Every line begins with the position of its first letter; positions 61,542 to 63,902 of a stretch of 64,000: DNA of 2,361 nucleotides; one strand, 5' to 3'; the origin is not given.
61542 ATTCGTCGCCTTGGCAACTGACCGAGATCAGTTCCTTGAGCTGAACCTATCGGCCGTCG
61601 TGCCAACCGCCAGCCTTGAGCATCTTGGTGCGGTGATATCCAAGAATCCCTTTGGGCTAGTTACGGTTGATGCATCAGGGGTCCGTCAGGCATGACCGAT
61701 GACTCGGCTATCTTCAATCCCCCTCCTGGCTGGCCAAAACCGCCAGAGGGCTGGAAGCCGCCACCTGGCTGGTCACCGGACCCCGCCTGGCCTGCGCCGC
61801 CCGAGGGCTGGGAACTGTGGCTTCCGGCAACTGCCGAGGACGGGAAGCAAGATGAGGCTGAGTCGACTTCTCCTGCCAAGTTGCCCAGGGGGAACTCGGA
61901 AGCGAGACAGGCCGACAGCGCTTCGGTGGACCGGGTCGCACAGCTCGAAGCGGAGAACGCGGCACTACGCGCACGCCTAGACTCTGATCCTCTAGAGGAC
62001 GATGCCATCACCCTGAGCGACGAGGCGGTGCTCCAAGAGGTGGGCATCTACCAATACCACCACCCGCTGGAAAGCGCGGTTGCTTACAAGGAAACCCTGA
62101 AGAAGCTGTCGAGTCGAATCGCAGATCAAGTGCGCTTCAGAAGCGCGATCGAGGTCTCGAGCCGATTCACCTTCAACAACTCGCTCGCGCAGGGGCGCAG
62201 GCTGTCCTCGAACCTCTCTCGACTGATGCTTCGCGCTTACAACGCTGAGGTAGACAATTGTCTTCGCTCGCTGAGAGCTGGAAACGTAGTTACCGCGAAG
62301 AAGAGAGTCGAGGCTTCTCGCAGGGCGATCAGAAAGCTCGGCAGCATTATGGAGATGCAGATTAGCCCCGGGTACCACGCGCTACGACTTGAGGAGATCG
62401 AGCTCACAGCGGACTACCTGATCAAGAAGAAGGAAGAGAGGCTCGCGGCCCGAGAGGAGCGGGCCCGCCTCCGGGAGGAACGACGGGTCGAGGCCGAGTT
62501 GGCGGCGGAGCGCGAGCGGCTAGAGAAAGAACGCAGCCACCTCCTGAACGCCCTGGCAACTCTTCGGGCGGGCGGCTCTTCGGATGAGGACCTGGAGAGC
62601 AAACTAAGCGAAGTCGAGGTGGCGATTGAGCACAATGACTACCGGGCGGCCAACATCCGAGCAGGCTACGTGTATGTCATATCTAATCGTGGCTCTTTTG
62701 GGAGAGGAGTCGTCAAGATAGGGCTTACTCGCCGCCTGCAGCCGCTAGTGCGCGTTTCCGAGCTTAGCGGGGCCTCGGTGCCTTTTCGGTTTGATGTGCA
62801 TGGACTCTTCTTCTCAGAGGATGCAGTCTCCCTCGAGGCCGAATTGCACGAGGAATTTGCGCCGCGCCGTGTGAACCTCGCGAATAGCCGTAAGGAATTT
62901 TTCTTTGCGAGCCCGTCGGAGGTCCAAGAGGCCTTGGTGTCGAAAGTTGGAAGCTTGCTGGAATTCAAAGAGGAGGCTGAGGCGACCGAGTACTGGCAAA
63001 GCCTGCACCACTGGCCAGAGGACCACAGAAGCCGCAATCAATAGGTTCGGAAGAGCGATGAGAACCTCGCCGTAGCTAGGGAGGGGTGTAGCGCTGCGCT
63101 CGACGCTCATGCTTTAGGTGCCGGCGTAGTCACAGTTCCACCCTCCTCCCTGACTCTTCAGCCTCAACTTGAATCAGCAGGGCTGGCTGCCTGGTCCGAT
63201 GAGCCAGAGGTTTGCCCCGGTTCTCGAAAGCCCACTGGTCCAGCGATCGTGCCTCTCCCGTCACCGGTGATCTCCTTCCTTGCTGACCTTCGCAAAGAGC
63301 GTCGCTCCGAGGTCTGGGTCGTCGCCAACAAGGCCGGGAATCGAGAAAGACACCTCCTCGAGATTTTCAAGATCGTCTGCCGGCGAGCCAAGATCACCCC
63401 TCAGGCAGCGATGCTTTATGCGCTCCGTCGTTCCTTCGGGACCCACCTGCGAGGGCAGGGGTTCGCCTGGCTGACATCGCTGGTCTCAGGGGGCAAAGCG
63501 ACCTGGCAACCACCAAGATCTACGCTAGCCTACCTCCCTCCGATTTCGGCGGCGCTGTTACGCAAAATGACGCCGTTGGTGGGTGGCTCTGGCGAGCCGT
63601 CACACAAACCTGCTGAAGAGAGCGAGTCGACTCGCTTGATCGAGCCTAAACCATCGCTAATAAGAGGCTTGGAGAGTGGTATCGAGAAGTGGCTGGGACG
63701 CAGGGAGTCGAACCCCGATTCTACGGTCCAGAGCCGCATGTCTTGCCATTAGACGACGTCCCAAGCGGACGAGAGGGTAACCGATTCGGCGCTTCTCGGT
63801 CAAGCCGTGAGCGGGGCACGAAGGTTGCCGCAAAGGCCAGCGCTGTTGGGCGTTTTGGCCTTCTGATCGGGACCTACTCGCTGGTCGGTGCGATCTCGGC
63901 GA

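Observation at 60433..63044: Candidate undescribed two-gene anti-phage/abortive-infection module: coiled-coil protein + DUF4041-T5orf172 nuclease-like protein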

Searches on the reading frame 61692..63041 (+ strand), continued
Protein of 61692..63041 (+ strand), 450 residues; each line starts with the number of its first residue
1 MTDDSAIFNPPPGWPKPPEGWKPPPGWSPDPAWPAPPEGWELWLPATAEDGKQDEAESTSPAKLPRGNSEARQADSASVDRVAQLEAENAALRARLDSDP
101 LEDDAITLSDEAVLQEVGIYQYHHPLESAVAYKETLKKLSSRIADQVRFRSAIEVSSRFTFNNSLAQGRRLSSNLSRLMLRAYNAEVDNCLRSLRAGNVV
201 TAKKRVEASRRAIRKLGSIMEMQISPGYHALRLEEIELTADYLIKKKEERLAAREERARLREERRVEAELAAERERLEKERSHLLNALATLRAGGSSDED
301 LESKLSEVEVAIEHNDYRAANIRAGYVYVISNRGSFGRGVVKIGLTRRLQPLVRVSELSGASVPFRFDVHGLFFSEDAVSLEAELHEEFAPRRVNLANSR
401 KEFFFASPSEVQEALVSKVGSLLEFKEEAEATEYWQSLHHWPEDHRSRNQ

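Call 66: get_annotated_region(hit=H3, flank=4000)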
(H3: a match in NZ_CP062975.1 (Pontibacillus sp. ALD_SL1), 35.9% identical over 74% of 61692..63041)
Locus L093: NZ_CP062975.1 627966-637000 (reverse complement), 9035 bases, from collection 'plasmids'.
description: Pontibacillus sp. ALD_SL1 plasmid unnamed, complete sequence
organism: Pontibacillus sp. ALD_SL1 (NCBI taxid 2777185)
taxonomy: Bacteria; Bacillota; Bacilli; Bacillales; Bacillaceae; Pontibacillus; Pontibacillus sp. ALD SL1
host: -; source: mangrove mud; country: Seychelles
typing (MOB-suite, as given by PLSDB): non-mobilizable
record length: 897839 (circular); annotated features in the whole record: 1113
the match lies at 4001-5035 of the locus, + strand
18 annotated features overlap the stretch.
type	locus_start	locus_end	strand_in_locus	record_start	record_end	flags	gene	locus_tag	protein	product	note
CDS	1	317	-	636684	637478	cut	-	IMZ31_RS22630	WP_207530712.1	hypothetical protein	-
CDS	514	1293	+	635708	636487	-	-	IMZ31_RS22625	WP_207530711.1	sugar phosphate isomerase/epimerase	-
CDS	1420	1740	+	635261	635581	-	-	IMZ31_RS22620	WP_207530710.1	hypothetical protein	-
CDS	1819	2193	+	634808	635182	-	-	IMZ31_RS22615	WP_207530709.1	hypothetical protein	-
CDS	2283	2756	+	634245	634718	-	-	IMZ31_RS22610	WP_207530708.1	hypothetical protein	-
CDS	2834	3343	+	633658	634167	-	-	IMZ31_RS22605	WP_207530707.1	hypothetical protein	-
CDS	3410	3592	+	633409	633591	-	-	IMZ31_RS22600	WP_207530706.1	hypothetical protein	-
CDS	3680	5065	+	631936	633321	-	-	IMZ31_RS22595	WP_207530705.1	DUF4041 domain-containing protein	-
CDS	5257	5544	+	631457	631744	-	-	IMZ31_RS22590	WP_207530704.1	hypothetical protein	-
CDS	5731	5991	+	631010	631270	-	-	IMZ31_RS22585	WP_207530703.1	hypothetical protein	-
CDS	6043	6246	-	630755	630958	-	-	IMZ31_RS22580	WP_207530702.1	hypothetical protein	-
CDS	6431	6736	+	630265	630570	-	-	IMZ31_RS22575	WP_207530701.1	hypothetical protein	-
CDS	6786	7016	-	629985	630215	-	-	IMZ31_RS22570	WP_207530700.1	hypothetical protein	-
CDS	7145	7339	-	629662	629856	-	-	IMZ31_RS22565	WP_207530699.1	hypothetical protein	-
CDS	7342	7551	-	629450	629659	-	-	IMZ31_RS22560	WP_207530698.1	hypothetical protein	-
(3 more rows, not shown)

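Call 69: search_protein_families(library=pfam, proteins=[L092:3389-3931:+], max_evalue=10)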
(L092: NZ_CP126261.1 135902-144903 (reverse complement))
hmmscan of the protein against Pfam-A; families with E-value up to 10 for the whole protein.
L092:3389-3931:+ (181 aa): 1 family
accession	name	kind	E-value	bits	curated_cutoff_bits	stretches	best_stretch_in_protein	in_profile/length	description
PF10708.14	DUF2510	-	3.3e-11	43.2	24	1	6-37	1-34/35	Protein of unknown function (DUF2510)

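Call 92: predict_structure(alignment_id=A5)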
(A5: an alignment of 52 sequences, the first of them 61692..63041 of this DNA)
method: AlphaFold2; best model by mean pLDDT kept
length: 450 residues; sequences in the alignment: 52
mean_pLDDT: 75.4   pTM: 0.46
mean pLDDT of the five models: 75.4, 73.9, 73.1, 72.3, 72.1
residues with pLDDT >= 90: 128; 70-90: 185; 50-70: 55; < 50: 82
segments of 3 or more residues with pLDDT < 50: 47-73, 99-108, 116-124, 350-363, 432-450
pLDDT, mean of each block of 10 residues (from residue 1): 67 78 77 83 63 29 35 58 88 67 46 48 60 93 95 90 91 94 96 82 94 93 95 93 88 84 86 92 93 90 93 85 78 70 70 45 61 79 87 69 81 85 61 38 41
secondary structure, 60 per line:
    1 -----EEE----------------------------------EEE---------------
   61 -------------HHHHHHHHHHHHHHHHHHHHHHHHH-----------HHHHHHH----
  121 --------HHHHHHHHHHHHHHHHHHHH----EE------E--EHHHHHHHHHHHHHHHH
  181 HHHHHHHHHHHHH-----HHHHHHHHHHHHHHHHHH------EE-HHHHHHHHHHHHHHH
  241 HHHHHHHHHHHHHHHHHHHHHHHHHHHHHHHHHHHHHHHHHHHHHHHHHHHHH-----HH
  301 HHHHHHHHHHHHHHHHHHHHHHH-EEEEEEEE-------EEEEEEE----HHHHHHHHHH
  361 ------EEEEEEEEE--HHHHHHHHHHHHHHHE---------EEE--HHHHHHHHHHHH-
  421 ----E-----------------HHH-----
elements in order: E6-8 E43-45 H74-98 H110-116 H129-148 H165-193 H199-216 H226-293 H299-323 E325-332 E340-346 H351-360 E367-375 H378-392 E403-405 H408-419

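Call 107: find_related_loci(query=A5, collection=viral_contigs, flank=3000)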
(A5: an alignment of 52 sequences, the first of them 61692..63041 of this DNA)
Query A5 (450 aa) in viral_contigs; peptide patterns used: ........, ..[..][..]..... (x = any residue, [..] = any of these).
600 stretches matched a pattern (row limit reached: there are more); 593 encode a relative of the query (tblastn E <= 1e-3); the best 80 are kept; 80 distinct loci.
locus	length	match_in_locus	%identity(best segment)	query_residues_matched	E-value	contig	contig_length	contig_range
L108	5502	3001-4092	48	69-438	5e-101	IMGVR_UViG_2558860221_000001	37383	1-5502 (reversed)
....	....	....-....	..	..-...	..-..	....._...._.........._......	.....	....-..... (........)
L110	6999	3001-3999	50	109-439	7e-95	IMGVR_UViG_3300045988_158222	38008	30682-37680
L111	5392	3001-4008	46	101-434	3e-94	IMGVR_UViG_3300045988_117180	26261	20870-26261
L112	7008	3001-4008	46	101-434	4e-94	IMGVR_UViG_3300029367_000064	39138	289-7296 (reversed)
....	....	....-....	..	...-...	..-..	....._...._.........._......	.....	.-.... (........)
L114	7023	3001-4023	51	110-447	1e-92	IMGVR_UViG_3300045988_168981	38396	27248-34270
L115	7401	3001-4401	41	22-434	2e-92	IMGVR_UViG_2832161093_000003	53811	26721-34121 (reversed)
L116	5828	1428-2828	41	22-434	2e-92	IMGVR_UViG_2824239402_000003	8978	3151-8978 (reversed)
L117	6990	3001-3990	49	112-438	7e-92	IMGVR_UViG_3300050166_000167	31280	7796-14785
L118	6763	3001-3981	47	104-434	2e-90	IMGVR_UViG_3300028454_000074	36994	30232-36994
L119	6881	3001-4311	41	10-434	6e-89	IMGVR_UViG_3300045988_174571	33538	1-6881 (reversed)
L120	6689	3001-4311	41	10-434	7e-89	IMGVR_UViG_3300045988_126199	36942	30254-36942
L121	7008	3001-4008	46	101-434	2e-83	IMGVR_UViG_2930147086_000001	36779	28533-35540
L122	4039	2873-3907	41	104-437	4e-82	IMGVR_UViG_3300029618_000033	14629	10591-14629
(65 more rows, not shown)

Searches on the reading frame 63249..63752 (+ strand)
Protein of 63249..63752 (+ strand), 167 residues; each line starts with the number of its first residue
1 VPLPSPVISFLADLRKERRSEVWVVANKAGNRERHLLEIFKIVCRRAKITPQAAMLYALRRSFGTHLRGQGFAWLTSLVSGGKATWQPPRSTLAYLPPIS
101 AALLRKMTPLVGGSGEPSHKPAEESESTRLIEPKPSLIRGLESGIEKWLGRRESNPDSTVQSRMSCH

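Call 38: search_protein_families(library=pfam, proteins=[window:63249-63752:+], max_evalue=0.01)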
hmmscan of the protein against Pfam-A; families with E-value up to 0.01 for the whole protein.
window:63249-63752:+ (167 aa): 0 families

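Call 85: search_protein_families(library=pfam, proteins=[window:63249-63749:+], max_evalue=10)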
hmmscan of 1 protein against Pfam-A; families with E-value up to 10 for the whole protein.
window:63249-63749:+ (167 aa): 0 families
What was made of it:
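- Tried and rejected: Integrase remnant at 63249-63752: no Pfam hit (calls 38, 85).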
